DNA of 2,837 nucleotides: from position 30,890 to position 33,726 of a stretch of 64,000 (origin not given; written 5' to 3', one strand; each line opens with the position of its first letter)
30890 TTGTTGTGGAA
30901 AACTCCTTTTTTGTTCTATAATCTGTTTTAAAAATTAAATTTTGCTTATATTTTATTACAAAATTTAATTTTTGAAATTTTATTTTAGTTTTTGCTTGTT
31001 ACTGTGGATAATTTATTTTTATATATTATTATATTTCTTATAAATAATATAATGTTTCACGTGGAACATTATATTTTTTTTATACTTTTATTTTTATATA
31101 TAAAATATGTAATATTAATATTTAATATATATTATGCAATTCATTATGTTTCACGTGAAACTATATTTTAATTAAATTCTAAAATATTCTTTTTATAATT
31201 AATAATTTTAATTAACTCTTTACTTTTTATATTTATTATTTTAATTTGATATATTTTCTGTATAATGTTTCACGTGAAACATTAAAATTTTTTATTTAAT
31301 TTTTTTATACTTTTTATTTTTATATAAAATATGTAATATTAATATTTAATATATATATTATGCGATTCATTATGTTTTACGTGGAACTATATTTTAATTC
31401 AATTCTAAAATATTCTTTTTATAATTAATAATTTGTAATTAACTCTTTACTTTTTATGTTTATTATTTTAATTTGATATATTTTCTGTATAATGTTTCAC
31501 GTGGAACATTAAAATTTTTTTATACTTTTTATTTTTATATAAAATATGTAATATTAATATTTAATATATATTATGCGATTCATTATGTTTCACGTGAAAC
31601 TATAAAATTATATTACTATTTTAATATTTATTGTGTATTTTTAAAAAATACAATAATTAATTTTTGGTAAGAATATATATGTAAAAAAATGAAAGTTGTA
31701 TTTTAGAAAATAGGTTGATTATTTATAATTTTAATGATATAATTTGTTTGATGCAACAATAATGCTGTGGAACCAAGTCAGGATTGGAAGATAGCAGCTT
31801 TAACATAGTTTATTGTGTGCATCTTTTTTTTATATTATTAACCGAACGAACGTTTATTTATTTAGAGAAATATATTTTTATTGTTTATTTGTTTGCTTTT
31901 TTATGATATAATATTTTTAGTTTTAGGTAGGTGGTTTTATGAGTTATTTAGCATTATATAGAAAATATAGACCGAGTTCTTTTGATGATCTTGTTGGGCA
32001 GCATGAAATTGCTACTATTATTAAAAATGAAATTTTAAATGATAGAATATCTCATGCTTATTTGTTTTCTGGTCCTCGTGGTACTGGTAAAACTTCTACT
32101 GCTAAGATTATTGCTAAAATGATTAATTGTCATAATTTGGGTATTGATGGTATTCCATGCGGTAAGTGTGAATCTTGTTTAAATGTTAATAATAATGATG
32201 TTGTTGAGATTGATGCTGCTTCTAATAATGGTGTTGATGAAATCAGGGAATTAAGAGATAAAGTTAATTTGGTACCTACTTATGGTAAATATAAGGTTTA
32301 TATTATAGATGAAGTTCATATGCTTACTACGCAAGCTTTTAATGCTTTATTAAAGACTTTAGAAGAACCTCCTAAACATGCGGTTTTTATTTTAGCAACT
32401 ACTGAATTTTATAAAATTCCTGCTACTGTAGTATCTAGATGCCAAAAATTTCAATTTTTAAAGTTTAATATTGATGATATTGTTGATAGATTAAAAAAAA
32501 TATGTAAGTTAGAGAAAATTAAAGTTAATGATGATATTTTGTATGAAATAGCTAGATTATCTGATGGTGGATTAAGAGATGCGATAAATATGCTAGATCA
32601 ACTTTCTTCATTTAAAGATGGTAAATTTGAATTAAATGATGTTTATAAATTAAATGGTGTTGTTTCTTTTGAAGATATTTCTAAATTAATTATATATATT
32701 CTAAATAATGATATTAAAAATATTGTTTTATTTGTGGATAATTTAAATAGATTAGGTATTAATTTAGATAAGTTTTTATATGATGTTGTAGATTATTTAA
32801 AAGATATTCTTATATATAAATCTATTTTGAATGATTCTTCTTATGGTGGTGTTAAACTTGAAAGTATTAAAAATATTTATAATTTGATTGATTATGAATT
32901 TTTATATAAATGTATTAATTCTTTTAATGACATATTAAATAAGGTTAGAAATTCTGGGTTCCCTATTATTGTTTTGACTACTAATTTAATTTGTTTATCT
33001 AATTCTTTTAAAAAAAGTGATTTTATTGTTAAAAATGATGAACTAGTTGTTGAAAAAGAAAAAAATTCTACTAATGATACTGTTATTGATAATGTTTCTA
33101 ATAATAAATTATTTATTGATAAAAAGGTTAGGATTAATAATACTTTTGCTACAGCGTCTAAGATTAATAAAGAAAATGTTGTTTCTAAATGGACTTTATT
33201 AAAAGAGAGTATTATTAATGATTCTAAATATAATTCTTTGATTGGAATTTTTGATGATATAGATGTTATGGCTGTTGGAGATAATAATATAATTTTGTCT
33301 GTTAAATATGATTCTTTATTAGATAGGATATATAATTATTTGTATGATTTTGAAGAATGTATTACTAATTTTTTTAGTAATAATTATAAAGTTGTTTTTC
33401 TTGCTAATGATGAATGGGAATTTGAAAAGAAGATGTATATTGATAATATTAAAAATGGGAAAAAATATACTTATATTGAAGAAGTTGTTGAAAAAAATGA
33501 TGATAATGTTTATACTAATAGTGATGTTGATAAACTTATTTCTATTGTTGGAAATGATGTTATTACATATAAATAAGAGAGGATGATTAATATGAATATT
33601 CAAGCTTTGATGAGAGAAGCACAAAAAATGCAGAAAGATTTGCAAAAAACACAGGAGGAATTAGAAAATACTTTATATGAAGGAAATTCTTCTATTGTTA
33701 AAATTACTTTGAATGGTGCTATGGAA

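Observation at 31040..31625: The palindromes in the repeat array closely resemble parS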

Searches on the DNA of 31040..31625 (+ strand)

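Call 38: search_dna_similar(query=window:31040-31625:+, collection=plasmids, mode=distant, max_evalue=0.01, max_rows=15)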
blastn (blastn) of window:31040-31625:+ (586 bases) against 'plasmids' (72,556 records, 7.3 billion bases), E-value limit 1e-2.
Records with a match: 6; places in all: 7; records where one place covers at least 80% of the query: 0.
Best place of each record, by identity: 80-90% 4; 60-80% 2.
By first word of the organism name: Listeria 2; Megamonas 1; Spiroplasma 1; Campylobacter 1; Cetobacterium 1.
By predicted mobility (MOB-suite, as given by PLSDB): non-mobilizable 6.
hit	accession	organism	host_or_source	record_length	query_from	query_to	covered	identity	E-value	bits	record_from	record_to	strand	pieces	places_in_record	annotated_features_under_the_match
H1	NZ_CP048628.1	Megamonas funiformis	Homo sapiens,isolate gDNA,feces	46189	9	535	30%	78.5%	2e-6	119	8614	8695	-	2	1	none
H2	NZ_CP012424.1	Spiroplasma kunkelii CR2-3x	-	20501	238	321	14%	77.9%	6e-7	63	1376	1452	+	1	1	none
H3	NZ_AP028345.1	Campylobacter jejuni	Homo sapiens,feces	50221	238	293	10%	83.9%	2e-5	58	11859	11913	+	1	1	hypothetical protein | transglycosylase SLT domain-containing protein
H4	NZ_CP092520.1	Cetobacterium somerae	Danio rerio,tissue sample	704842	238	284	8%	85.2%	4e-3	51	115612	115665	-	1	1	O-antigen polymerase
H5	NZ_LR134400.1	Listeria monocytogenes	Homo sapiens,Vein blood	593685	224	267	8%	88.9%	1e-3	53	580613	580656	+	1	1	LD-carboxypeptidase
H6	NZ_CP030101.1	Listeria monocytogenes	Environment,water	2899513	224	267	8%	88.9%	1e-3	53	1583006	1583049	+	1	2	none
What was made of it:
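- Closest known: Plasmid F sopC-type iterated centromere. Different: There is no sequence similarity to any plasmid (call 38).
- blastn against 72,556 plasmids gave only short AT-rich matches (call 38).
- Tried and rejected: Plasmid origin: blastn of the array against PLSDB gave only short AT-rich hits (call 38).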

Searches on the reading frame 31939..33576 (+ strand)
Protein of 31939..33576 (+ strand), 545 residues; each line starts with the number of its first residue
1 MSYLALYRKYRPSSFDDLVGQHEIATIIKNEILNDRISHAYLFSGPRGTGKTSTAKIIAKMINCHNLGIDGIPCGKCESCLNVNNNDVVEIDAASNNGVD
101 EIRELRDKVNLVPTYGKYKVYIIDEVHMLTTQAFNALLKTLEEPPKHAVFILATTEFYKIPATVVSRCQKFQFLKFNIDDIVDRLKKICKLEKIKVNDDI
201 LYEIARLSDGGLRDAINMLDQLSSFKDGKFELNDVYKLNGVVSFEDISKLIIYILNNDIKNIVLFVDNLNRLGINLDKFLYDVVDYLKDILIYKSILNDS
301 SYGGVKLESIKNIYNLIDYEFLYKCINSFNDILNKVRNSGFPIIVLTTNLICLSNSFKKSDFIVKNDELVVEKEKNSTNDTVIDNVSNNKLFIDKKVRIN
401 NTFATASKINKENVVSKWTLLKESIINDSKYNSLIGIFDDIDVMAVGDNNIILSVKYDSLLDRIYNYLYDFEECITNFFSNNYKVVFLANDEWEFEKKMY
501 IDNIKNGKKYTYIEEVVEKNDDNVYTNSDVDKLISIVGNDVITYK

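Call 9: search_protein_families(library=pfam, proteins=[window:31939-33576:+])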
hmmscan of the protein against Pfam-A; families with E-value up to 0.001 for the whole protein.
window:31939-33576:+ (545 aa): 13 families
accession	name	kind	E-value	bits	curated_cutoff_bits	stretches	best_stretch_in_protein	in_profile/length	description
PF13177.12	DNA_pol3_delta2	-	3e-43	148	27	1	21-175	2-159/161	DNA polymerase III, delta subunit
PF00004.35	AAA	-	6.4e-14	53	21.2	1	42-174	2-129/131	ATPase family associated with various cellular activities (AAA)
PF21960.2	RCF1-5-like_lid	-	1.1e-09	38.5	27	1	184-219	2-38/43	RCF1/5-like, AAA+ ATPase lid domain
PF05496.18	RuvB_N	-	5.3e-09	36.5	27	1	11-64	2-59/159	Holliday junction DNA helicase RuvB P-loop domain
PF22608.2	DNAX_ATPase_lid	-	3e-07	30.5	27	1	181-221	2-42/49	DNA polymerase III clamp loader subunit, ATPase lid domain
PF13401.12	AAA_22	-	1.7e-05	25.6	27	0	42-155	9-123/130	AAA domain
PF06068.19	TIP49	-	1.7e-05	24.6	23.8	0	16-63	24-75/347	TIP49 P-loop domain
PF07728.20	AAA_5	-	5e-05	23.8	22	0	42-143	3-92/139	AAA domain (dynein-related subfamily)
PF13604.12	AAA_30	-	8e-05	22.9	27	1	42-143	22-114/191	AAA domain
PF25361.1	AAA_lid_RFC1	-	0.00024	20.9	34.9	1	180-221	3-44/59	RFC1-like, AAA+ ATPase lid domain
PF13173.12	AAA_14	-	0.00075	19.9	27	0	40-153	4-97/129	AAA domain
PF13245.12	AAA_19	-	0.00084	20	25.1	0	40-147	13-119/134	AAA domain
PF03215.21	Rad17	-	0.00098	19.5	23.8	0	7-62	10-69/186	Rad17 P-loop domain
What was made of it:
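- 31939..33576 (+): dnaX, right flank of the gap. Pfam call 9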

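Call 15: find_related_loci(query=window:31939-33576:+, collection=genome_contigs, flank=10000)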
Query window:31939-33576:+ (545 aa) in genome_contigs; peptide patterns used: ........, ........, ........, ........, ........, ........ (x = any residue, [..] = any of these).
600 stretches matched a pattern (row limit reached: there are more); 598 encode a relative of the query (tblastn E <= 1e-3); the best 80 are kept; 80 distinct loci.
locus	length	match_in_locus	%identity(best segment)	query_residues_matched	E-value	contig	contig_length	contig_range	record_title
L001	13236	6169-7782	41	3-542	5e-122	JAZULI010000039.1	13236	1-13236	MAG: Bacilli bacterium isolate T1900044913_TS20190379.MAGScoT_cleanbin_000018 SGB_3320_k141_1804706, whole genome shotgu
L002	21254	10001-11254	45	3-442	2e-110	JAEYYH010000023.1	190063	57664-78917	MAG: Bacillota bacterium isolate OH_CBlB_40 k127_2424008, whole genome shotgun sequence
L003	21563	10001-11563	43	1-520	3e-106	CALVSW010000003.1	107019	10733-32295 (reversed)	MAG: uncultured Bacilli bacterium isolate BRZ_LF__bin95 genome assembly, contig: BRZ_LF__NODE_165_length_107019_cov_24.0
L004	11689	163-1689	43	1-520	9e-106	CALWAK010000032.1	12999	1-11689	MAG: uncultured Bacilli bacterium isolate BRZ_GD__bin14 genome assembly, contig: BRZ_GD__NODE_6022_length_12999_cov_7.85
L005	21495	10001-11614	38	1-522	1e-104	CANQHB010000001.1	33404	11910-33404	MAG: uncultured Bacilli bacterium isolate Lapin-030__bin11 genome assembly, contig: Lapin-030__NODE_1862_length_33404_co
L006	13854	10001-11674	35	1-542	6e-102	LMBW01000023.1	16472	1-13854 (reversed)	Fredinandcohnia humi strain DSM 16318 Scaffold23, whole genome shotgun sequence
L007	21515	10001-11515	41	1-515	7e-102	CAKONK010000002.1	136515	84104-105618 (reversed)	MAG: uncultured Bacilli bacterium isolate REFINED_METABAT215_TOP10_CONTIGS_1500_ASSEMBLY_K77_MERGED__Hadza_MoBio_C-REDO_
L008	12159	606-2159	39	1-534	2e-100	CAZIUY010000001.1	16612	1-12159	MAG TPA_asm: uncultured Muribaculaceae bacterium isolate SRP222994_co1_203 genome assembly, contig: NODE_7224_length_166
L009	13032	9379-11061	33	1-545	1e-99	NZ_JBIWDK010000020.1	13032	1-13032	Peribacillus sp. NPDC097224 NPDC097224_222_D6.ctg-0020, whole genome shotgun sequence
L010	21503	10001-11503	39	1-515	5e-99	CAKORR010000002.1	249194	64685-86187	MAG: uncultured Bacilli bacterium isolate REFINED_METABAT215_TOP10_CONTIGS_1500_ASSEMBLY_K77_MERGED__Hadza_MoBio_hadza-A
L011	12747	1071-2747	38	3-537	5e-99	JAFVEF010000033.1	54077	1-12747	MAG: Bacilli bacterium isolate RGIG5090 Roe_deer_Rumen.Co__c762085, whole genome shotgun sequence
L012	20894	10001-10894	52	1-296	8e-99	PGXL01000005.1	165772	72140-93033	MAG: Tenericutes bacterium HGW-Tenericutes-2 bjp_ig2102_scaffold_79, whole genome shotgun sequence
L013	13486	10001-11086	45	3-360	1e-98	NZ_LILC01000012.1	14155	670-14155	Priestia koreensis strain DSM 16467 scaffold21, whole genome shotgun sequence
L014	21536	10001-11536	41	1-521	2e-98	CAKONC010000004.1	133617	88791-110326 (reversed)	MAG: uncultured Bacilli bacterium isolate REFINED_METABAT215_TOP10_CONTIGS_1500_ASSEMBLY_K77_MERGED__Hadza_MoBio_hadza-A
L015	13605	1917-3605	34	1-545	3e-98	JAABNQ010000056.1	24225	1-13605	Bacillus sp. HF117_J1_D NODE_125_length_24225_cov_44.853248, whole genome shotgun sequence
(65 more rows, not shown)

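Call 35: find_encoding_contigs(protein=window:31939-33576:+, flank=4000, max_places=10)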
Protein window:31939-33576:+ (545 aa): 6 contigs read that carry it; 4 places shown.
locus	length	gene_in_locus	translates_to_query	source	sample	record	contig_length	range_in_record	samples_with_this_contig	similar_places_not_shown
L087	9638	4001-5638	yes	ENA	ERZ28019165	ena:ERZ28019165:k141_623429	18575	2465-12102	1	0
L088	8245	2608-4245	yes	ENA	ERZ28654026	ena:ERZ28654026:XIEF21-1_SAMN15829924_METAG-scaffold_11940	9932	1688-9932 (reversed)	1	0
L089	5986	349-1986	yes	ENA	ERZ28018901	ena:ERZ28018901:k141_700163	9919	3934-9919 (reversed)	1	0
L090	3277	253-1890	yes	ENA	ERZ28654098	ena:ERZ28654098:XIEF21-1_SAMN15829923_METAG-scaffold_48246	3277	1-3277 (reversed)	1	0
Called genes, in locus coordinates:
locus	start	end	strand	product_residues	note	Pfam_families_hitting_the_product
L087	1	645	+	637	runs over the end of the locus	PF02518:HATPase_c, PF00204:DNA_gyraseB, PF01751:Toprim, PF00986:DNA_gyraseB_C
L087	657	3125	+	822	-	PF00521:DNA_topoisoIV, PF03989:DNA_gyraseA_C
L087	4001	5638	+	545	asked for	PF05496:RuvB_N (faint), PF06068:TIP49 (faint), PF13177:DNA_pol3_delta2, PF00004:AAA, PF13401:AAA_22 (faint), PF21960:RCF1-5-like_lid, PF22608:DNAX_ATPase_lid (weak)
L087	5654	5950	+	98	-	PF02575:YbaB_DNA_bd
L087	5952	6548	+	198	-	PF21176:RecR_HhH, PF01751:Toprim (weak), PF13662:Toprim_4, PF21175:RecR_C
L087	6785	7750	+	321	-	PF13177:DNA_pol3_delta2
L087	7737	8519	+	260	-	PF04468:PSP1, PF28472:PSP1_3rd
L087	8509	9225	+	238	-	PF05175:MTS (faint), PF13847:Methyltransf_31 (weak), PF13649:Methyltransf_25 (weak)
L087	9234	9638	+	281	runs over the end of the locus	PF00590:TP_methylase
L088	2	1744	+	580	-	?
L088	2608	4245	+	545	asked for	PF05496:RuvB_N (faint), PF06068:TIP49 (faint), PF13177:DNA_pol3_delta2, PF00004:AAA, PF13401:AAA_22 (faint), PF21960:RCF1-5-like_lid, PF22608:DNAX_ATPase_lid (weak)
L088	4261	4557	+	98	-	PF02575:YbaB_DNA_bd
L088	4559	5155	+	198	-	PF21176:RecR_HhH, PF01751:Toprim (weak), PF13662:Toprim_4, PF21175:RecR_C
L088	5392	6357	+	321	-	PF13177:DNA_pol3_delta2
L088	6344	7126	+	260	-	PF04468:PSP1, PF28472:PSP1_3rd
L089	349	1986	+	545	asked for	PF05496:RuvB_N (faint), PF06068:TIP49 (faint), PF13177:DNA_pol3_delta2, PF00004:AAA, PF13401:AAA_22 (faint), PF21960:RCF1-5-like_lid, PF22608:DNAX_ATPase_lid (weak)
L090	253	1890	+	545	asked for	PF05496:RuvB_N (faint), PF06068:TIP49 (faint), PF13177:DNA_pol3_delta2, PF00004:AAA, PF13401:AAA_22 (faint), PF21960:RCF1-5-like_lid, PF22608:DNAX_ATPase_lid (weak)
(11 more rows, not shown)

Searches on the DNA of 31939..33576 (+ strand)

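Call 29: search_rna_families(sources=[L002, L003, L005, L007, L014, L041], threshold=gathering)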
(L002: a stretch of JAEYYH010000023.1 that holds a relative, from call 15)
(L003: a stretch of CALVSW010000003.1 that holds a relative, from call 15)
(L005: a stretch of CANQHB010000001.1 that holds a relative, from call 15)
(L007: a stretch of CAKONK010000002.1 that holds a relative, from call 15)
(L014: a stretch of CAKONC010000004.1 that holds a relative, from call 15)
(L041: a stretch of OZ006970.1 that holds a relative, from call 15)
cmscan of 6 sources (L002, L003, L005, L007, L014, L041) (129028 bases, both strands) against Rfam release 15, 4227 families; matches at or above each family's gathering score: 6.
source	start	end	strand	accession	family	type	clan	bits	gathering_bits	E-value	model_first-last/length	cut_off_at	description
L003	9436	9531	+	RF00169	Bacteria_small_SRP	Gene;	CL00003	60.2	40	1.9e-10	1-97/97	no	Bacterial small signal recognition particle RNA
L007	9444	9542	+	RF00169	Bacteria_small_SRP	Gene;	CL00003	55.2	40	4.9e-09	1-97/97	no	Bacterial small signal recognition particle RNA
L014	9438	9536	+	RF00169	Bacteria_small_SRP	Gene;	CL00003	55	40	5.5e-09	1-97/97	no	Bacterial small signal recognition particle RNA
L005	9444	9529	+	RF00169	Bacteria_small_SRP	Gene;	CL00003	54.3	40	8.8e-09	1-97/97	no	Bacterial small signal recognition particle RNA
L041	9363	9444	+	RF00169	Bacteria_small_SRP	Gene;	CL00003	54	40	1.1e-08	1-97/97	no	Bacterial small signal recognition particle RNA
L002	9392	9485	+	RF00169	Bacteria_small_SRP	Gene;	CL00003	51.2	40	6.4e-08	1-97/97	no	Bacterial small signal recognition particle RNA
